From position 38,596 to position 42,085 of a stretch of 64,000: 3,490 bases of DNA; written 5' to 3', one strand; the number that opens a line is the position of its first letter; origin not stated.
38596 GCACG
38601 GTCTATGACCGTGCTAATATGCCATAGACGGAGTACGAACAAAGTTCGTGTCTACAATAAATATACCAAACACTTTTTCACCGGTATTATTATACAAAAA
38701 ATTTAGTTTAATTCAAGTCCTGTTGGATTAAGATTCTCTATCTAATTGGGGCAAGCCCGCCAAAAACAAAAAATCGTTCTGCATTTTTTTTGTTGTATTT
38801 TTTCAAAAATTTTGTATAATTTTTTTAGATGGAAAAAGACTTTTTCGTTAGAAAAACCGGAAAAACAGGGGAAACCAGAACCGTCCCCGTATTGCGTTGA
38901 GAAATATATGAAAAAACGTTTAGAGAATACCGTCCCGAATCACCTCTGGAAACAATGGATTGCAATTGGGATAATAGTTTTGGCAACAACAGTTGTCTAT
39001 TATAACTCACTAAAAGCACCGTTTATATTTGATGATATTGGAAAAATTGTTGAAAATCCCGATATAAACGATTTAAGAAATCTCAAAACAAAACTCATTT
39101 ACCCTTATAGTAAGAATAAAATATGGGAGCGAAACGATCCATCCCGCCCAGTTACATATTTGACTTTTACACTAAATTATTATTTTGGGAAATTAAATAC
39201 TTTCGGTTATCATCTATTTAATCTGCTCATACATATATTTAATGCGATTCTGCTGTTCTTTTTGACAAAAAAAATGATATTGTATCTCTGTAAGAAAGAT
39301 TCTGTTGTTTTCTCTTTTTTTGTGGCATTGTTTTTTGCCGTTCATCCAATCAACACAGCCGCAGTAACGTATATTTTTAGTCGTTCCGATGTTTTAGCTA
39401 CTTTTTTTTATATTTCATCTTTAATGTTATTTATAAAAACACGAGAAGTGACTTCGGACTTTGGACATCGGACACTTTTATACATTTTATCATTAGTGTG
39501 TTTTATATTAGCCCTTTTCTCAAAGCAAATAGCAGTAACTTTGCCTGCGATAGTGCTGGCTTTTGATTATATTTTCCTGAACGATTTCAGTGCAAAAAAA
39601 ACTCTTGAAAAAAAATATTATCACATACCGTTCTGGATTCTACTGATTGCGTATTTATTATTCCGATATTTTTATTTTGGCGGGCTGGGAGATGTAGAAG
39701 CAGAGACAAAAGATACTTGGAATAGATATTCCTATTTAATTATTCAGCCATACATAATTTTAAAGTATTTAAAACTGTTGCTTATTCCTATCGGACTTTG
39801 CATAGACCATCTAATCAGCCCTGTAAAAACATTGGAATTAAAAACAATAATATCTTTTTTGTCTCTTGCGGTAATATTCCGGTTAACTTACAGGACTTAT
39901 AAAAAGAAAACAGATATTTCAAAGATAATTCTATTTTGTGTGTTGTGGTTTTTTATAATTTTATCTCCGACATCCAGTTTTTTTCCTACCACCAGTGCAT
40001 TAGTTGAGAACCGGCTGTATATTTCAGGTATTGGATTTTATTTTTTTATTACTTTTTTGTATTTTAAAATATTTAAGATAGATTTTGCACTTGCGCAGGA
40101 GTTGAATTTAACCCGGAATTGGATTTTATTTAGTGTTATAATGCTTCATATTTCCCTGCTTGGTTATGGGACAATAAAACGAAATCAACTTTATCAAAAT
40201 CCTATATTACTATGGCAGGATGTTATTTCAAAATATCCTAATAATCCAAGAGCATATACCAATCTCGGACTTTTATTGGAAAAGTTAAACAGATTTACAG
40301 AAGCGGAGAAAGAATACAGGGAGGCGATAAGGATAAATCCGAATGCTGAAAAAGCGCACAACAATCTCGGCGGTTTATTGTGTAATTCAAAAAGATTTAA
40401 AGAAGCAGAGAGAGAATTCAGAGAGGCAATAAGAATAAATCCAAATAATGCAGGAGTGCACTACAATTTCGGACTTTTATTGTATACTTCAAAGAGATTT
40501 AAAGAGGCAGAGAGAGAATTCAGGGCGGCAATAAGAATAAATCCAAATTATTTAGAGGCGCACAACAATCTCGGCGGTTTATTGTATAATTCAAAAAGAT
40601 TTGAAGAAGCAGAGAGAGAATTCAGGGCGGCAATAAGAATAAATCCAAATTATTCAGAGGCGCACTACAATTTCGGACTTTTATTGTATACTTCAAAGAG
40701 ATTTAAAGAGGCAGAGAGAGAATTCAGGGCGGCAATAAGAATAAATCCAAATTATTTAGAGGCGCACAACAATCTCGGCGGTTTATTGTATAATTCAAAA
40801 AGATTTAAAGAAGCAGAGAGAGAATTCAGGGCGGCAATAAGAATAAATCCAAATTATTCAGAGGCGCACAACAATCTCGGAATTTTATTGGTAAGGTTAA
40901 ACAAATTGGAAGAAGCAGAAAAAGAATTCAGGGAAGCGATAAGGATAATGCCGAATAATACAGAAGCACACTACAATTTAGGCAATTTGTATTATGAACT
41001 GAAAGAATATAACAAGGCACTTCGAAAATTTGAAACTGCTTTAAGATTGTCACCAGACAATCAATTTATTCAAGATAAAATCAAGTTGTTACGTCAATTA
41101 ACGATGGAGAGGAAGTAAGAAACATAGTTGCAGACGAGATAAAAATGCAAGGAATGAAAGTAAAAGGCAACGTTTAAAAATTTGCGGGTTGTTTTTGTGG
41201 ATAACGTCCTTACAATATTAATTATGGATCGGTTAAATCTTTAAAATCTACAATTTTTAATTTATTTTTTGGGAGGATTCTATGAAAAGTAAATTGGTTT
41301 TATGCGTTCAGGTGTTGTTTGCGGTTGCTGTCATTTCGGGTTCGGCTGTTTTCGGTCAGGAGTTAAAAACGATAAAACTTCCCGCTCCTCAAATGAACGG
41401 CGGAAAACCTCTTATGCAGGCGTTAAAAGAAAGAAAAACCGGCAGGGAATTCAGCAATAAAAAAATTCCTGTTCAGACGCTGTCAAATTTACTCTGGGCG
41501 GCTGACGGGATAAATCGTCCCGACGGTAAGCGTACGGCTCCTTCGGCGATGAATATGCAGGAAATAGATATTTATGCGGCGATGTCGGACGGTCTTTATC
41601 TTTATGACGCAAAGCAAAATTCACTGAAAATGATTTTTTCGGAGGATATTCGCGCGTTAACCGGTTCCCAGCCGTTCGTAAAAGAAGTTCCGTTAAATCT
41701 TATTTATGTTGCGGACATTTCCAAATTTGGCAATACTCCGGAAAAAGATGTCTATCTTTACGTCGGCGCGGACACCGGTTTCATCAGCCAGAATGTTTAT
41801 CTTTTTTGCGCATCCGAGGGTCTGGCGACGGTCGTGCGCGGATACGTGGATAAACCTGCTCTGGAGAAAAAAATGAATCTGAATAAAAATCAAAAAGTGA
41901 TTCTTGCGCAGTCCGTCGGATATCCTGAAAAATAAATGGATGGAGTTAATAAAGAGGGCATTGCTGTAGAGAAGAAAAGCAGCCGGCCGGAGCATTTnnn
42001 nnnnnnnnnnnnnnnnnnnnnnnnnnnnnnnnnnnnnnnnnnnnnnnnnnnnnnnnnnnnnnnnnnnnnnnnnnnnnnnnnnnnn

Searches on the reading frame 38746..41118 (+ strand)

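Call 10: search_protein_families(library=pfam, proteins=[window:38746-41118:+])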
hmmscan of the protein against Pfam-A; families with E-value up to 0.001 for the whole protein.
window:38746-41118:+ (790 aa): 21 families
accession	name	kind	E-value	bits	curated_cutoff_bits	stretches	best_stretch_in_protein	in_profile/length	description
PF07719.23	TPR_2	-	5.5e-64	207.5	27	8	740-772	2-34/34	Tetratricopeptide repeat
PF00515.34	TPR_1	-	3.2e-53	175.9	27.8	6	740-772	2-34/34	Tetratricopeptide repeat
PF13414.12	TPR_11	-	1.1e-52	175.8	26.8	8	715-752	4-41/42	TPR repeat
PF13181.12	TPR_8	-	2e-47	155.8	25.7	3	502-533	2-33/34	Tetratricopeptide repeat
PF13431.12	TPR_17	-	3.8e-46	151.9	24.4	3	694-725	2-33/34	Tetratricopeptide repeat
PF13432.12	TPR_16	-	6.4e-41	138.8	32.7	5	573-636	1-64/65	Tetratricopeptide repeat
PF14559.12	TPR_19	-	1.9e-40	137.5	25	6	581-640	3-62/68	Tetratricopeptide repeat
PF13424.12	TPR_12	-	8.8e-33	112.8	30.1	4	672-736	4-76/77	Tetratricopeptide repeat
PF13428.12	TPR_14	-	7.1e-30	100.9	23.5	0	501-542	1-42/44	Tetratricopeptide repeat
PF13374.12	TPR_10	-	1.1e-24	86.1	27.5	0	503-530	4-31/42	Tetratricopeptide repeat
PF13371.12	TPR_9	-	7.2e-18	64.8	35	0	717-773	7-63/73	Tetratricopeptide repeat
PF24575.1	TPR_Slam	-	2.2e-14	54.2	35.2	0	508-558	54-104/104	Surface lipoprotein assembly modifier, N-terminal TPR repeats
PF23914.1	TPR_CcmH_CycH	-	4.9e-13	49.7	42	0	495-597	44-149/158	Cytochrome c-type biogenesis protein H TPR domain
PF13176.12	TPR_7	-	5.1e-13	48.4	27.9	0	741-773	1-33/36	Tetratricopeptide repeat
PF02259.29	FAT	-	3.7e-09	36.7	24.2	0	497-552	237-300/343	FAT domain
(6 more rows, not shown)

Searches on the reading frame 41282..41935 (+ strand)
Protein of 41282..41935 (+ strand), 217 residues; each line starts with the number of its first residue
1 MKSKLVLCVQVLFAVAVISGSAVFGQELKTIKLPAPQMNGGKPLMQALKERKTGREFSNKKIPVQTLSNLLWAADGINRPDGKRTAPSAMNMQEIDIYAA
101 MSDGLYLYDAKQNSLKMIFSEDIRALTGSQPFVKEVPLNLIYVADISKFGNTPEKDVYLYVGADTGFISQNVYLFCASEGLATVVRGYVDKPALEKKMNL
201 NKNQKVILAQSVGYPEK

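Call 10: search_protein_families(library=pfam, proteins=[window:41282-41935:+])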
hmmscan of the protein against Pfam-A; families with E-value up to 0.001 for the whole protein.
window:41282-41935:+ (217 aa): 2 families
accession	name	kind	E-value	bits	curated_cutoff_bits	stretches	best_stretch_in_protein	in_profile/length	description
PF00881.29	Nitroreductase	-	1.9e-22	80.7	23.5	1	48-214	1-167/167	Nitroreductase family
PF14512.11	TM1586_NiRdase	-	2e-08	34.5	27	0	164-216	83-134/215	Putative TM nitroreductase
